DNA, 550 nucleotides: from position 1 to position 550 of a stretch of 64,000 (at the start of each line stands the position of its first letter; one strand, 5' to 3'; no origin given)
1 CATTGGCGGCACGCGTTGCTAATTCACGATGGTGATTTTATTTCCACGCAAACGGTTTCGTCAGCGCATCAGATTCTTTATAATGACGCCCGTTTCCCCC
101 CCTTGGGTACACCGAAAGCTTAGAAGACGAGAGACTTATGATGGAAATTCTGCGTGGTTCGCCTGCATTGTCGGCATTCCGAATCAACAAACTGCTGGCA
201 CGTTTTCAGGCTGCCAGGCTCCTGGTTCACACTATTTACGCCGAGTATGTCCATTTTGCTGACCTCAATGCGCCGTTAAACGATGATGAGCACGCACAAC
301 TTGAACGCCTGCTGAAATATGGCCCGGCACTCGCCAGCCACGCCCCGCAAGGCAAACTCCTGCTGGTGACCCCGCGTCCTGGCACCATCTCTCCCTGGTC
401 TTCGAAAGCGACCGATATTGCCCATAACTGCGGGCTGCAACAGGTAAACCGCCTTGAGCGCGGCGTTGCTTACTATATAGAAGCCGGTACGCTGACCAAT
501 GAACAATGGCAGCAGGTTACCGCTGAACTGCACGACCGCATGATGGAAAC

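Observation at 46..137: purL promoter with canonical pur box overlapping the -35 region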

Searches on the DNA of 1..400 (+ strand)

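Call 3: search_dna_similar(query=window:1-400:+, collection=ecoli_genomes, mode=near, max_rows=10)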
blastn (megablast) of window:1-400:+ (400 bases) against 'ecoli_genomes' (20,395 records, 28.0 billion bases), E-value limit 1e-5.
Records with a match: 5425; places in all: 5426; records where one place covers at least 80% of the query: 5425.
Genomes with a match: 5425 of 5426; with a place that covers at least 80% of the query: 5425. Places per genome that has any: lowest 1, median 1, highest 2. On chromosomes: 5426 places; on plasmids: 0.
Best place of each record, by identity: >=99% 5328; 95-99% 97.
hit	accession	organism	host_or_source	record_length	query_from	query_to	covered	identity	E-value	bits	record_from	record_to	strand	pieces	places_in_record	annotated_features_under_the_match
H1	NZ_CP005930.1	Escherichia coli APEC IMT5155 strain APEC IMT5155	chicken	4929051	1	400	100%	100.0%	0e+0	739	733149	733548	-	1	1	purL: phosphoribosylformylglycinamidine synthase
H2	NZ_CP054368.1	Escherichia coli strain SCU-115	Homo sapiens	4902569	1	400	100%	100.0%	0e+0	739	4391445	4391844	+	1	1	purL: phosphoribosylformylglycinamidine synthase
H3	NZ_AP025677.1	Escherichia coli strain Rb-23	Homo sapiens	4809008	1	400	100%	100.0%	0e+0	739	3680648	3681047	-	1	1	purL: phosphoribosylformylglycinamidine synthase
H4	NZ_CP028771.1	Escherichia coli strain A3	Lesser long-eared bat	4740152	1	400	100%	100.0%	0e+0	739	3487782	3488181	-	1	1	purL: phosphoribosylformylglycinamidine synthase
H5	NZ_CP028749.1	Escherichia coli strain A26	Lagorchestes hirsutus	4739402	1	400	100%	100.0%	0e+0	739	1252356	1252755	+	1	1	purL: phosphoribosylformylglycinamidine synthase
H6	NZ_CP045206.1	Escherichia coli strain DE17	Duck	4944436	1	400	100%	100.0%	0e+0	739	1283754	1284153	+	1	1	purL: phosphoribosylformylglycinamidine synthase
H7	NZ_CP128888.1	Escherichia coli strain TUM14697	Homo sapiens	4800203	1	400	100%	100.0%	0e+0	739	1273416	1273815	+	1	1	purL: phosphoribosylformylglycinamidine synthase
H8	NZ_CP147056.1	Escherichia coli strain 1002W03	river water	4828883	1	400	100%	100.0%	0e+0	739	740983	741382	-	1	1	purL: phosphoribosylformylglycinamidine synthase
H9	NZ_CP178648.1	Escherichia coli strain VTB96815v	Chicken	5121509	1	400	100%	100.0%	0e+0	739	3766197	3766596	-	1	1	purL: phosphoribosylformylglycinamidine synthase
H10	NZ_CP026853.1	Escherichia coli strain MS7163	Homo sapiens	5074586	1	400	100%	99.8%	0e+0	734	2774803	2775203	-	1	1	purL: phosphoribosylformylglycinamidine synthase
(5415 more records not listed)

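Call 6: get_annotated_region(hit=H1, flank=2500)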
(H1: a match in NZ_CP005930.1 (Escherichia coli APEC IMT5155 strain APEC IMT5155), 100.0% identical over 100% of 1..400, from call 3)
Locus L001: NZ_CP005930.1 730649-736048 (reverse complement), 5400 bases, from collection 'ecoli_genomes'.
description: Escherichia coli APEC IMT5155 chromosome, complete genome
organism: Escherichia coli APEC IMT5155 strain APEC IMT5155 (NCBI taxid 1329907)
replicon: chromosome; assembly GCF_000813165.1
host: chicken; source: -; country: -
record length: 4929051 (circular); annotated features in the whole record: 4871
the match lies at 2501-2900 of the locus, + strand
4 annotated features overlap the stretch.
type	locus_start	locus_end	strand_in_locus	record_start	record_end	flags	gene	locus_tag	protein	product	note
CDS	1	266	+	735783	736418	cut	yfhb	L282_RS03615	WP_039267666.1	phosphatidylglycerophosphatase C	-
CDS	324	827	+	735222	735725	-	tadA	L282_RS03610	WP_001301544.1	tRNA adenosine(34) deaminase TadA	-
CDS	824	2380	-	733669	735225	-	mltF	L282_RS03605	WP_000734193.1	membrane-bound lytic murein transglycosylase MltF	-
CDS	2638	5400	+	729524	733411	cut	purL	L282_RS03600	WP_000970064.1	phosphoribosylformylglycinamidine synthase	-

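Call 15: search_rna_families(source=window, start=1, end=400, threshold=evalue, max_evalue=1)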
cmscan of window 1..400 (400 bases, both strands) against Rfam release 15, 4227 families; matches with E-value up to 1: 0.
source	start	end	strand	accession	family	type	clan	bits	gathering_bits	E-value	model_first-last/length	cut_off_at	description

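Call 37: search_dna_similar(query=window:20-120:+, collection=ecoli_genomes, mode=near, rows=spread, max_rows=12)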
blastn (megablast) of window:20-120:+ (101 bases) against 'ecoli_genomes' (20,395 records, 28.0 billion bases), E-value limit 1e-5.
Records with a match: 5425; places in all: 5426; records where one place covers at least 80% of the query: 5425.
Genomes with a match: 5425 of 5426; with a place that covers at least 80% of the query: 5425. Places per genome that has any: lowest 1, median 1, highest 2. On chromosomes: 5426 places; on plasmids: 0.
Best place of each record, by identity: >=99% 5147; 95-99% 278.
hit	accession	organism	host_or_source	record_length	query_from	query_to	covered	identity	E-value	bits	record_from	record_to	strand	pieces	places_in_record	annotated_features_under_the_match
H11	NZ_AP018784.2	Escherichia coli strain SK1144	-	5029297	1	101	100%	100.0%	7e-45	187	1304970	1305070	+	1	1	none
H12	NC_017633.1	Escherichia coli ETEC H10407 strain ETEC H10407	-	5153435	1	101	100%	100.0%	7e-45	187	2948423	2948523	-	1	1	none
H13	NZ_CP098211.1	Escherichia coli strain Z0117EC0040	Canis lupus familiaris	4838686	1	101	100%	100.0%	7e-45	187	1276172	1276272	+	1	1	none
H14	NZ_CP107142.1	Escherichia coli strain S3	human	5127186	1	101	100%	100.0%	7e-45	187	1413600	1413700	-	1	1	none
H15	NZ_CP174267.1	Escherichia coli str. K-12 substr. MG1655 strain K-12 ...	not applicable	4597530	1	101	100%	100.0%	7e-45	187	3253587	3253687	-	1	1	none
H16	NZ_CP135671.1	Escherichia coli strain TUM9803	missing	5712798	1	101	100%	100.0%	7e-45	187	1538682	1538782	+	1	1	none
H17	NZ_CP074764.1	Escherichia coli strain B1_2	bovine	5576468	1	101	100%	100.0%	7e-45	187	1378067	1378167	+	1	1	none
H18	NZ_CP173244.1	Escherichia coli strain SRY157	Homo sapiens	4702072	1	101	100%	100.0%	7e-45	187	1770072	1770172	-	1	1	none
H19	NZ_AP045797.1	Escherichia coli strain 23CRST030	Homo sapiens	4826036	1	101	100%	100.0%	7e-45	187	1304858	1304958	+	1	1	none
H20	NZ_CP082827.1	Escherichia coli strain SCAID WND2-2021 (3/145)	Homo sapiens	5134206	1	101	100%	99.0%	3e-43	182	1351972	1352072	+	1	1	none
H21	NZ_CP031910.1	Escherichia coli O121:H19 strain FWSEC0006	Homo sapiens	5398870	1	101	100%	99.0%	1e-42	180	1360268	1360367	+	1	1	none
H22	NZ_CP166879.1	Escherichia coli strain 48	Fecal sample from a deer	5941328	1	101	100%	96.2%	2e-39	169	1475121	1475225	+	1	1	none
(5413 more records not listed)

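Call 38: get_annotated_region(hit=H22, flank=30)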
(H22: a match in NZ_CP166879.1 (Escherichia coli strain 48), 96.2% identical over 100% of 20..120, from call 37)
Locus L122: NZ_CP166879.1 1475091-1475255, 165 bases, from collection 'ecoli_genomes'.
description: Escherichia coli strain 48 chromosome 1, complete sequence
organism: Escherichia coli strain 48 (NCBI taxid 562)
replicon: chromosome; assembly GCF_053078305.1
host: -; source: Fecal sample from a deer; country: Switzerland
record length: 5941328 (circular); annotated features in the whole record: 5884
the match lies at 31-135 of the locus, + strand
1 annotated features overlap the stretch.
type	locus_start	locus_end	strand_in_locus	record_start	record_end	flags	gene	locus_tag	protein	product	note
CDS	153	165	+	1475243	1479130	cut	purL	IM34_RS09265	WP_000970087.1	phosphoribosylformylglycinamidine synthase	-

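Call 39: get_annotated_region(hit=H21, flank=30)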
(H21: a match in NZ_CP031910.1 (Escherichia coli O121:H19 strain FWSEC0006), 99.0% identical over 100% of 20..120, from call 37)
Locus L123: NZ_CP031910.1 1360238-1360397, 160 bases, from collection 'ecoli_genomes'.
description: Escherichia coli O121:H19 strain FWSEC0006 chromosome, complete genome
organism: Escherichia coli O121:H19 strain FWSEC0006 (NCBI taxid 991915)
replicon: chromosome; assembly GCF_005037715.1
host: Homo sapiens; source: Clinical: Human (Homo sapiens); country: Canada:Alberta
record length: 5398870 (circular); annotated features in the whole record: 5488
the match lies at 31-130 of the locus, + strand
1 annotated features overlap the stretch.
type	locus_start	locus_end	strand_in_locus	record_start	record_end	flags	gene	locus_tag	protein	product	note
CDS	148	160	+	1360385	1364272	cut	purL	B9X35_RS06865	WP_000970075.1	phosphoribosylformylglycinamidine synthase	-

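Call 40: get_annotated_region(hit=H20, flank=30)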
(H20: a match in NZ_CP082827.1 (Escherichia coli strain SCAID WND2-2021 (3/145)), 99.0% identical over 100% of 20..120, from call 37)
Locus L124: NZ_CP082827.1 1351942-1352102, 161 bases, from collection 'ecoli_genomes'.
description: Escherichia coli strain SCAID WND2-2021 (3/145) chromosome, complete genome
organism: Escherichia coli strain SCAID WND2-2021 (3/145) (NCBI taxid 562)
replicon: chromosome; assembly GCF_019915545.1
host: Homo sapiens; source: Swab from Wound; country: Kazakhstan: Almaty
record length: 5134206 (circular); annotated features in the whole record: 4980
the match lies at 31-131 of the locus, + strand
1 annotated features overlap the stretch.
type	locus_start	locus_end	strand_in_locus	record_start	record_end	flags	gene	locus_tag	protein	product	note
CDS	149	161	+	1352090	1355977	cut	purL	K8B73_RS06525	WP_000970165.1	phosphoribosylformylglycinamidine synthase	-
